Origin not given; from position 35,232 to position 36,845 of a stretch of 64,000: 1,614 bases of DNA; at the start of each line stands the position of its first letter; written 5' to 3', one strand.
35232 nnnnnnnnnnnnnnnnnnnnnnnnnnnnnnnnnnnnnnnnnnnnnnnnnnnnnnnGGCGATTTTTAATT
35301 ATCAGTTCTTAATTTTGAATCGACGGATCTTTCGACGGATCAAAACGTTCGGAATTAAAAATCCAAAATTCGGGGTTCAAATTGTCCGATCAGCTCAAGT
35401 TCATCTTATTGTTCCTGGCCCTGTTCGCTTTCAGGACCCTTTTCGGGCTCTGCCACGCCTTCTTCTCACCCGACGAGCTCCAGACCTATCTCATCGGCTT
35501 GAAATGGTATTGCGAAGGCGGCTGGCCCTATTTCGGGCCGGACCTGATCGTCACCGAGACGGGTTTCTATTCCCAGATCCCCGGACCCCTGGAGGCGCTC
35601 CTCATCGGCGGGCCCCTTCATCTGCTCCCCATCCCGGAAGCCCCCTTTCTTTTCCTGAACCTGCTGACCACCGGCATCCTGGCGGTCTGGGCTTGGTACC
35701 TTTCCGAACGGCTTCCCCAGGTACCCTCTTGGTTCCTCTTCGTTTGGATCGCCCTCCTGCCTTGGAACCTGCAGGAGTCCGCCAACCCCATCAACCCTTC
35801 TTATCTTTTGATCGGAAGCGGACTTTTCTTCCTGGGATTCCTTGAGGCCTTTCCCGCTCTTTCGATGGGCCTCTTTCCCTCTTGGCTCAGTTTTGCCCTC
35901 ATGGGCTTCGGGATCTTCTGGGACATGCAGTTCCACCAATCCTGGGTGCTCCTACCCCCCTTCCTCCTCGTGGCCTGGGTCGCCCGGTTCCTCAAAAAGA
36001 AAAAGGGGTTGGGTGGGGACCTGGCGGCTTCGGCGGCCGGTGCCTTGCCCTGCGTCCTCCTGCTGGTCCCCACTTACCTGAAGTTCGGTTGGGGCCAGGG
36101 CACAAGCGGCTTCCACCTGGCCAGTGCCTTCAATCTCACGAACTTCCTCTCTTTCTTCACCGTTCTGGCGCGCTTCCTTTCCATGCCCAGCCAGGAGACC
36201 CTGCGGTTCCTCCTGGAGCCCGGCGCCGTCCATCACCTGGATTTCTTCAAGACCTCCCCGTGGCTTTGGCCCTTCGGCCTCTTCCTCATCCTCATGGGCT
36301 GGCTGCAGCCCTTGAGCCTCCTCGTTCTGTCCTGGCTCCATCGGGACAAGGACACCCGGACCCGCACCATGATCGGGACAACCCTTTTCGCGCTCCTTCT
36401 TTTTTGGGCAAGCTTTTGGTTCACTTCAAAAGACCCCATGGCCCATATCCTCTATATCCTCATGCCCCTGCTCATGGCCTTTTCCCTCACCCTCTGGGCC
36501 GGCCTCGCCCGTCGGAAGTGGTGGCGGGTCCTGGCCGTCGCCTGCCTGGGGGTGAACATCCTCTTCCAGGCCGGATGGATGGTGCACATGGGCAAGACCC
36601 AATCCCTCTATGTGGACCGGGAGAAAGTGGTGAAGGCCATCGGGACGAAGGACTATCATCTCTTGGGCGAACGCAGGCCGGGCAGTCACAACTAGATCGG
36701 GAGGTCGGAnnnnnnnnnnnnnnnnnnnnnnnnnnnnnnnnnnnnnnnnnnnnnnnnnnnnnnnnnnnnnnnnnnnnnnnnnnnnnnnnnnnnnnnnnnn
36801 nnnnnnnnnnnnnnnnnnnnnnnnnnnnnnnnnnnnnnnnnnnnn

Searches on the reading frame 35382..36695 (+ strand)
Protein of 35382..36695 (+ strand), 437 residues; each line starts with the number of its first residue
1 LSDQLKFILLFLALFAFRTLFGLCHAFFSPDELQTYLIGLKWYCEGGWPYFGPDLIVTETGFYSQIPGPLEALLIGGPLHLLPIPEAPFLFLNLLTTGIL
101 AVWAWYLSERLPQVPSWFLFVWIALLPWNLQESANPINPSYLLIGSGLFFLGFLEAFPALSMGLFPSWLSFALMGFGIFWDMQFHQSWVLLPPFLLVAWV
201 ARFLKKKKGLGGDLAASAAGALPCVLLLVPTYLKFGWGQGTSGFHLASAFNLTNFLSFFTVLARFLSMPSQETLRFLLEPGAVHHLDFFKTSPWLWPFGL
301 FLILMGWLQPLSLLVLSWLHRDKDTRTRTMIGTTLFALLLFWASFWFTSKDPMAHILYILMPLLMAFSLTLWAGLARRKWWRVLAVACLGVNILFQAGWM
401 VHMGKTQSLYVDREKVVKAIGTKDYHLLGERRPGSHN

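Call 17: search_protein_families(library=pfam, proteins=[window:35382-36695:+], max_evalue=0.01)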
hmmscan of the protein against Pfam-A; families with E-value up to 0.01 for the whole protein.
window:35382-36695:+ (437 aa): 0 families

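Call 61: search_protein_families(library=ncbifam, proteins=[window:35382-36695:+], max_evalue=0.1)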
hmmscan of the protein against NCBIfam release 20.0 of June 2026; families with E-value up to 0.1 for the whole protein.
window:35382-36695:+ (437 aa): 0 families

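Call 84: search_solved_structures(query=A7, max_evalue=10)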
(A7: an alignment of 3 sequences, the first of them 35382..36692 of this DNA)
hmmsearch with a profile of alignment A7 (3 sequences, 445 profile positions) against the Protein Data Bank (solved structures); distinct sequences matched with E-value up to 10: 0.

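Call 85: search_protein_families(library=pfam, proteins=[window:35382-36692:+], max_evalue=10)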
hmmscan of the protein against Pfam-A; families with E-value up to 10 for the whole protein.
window:35382-36692:+ (437 aa): 2 families
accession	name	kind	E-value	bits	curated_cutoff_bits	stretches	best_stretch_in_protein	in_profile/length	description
PF20040.4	DUF6442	-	5.1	7.8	25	1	168-229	36-95/102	Family of unknown function (DUF6442)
PF09586.16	YfhO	-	7.8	5.1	28.5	1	311-413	349-458/835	Bacterial membrane protein YfhO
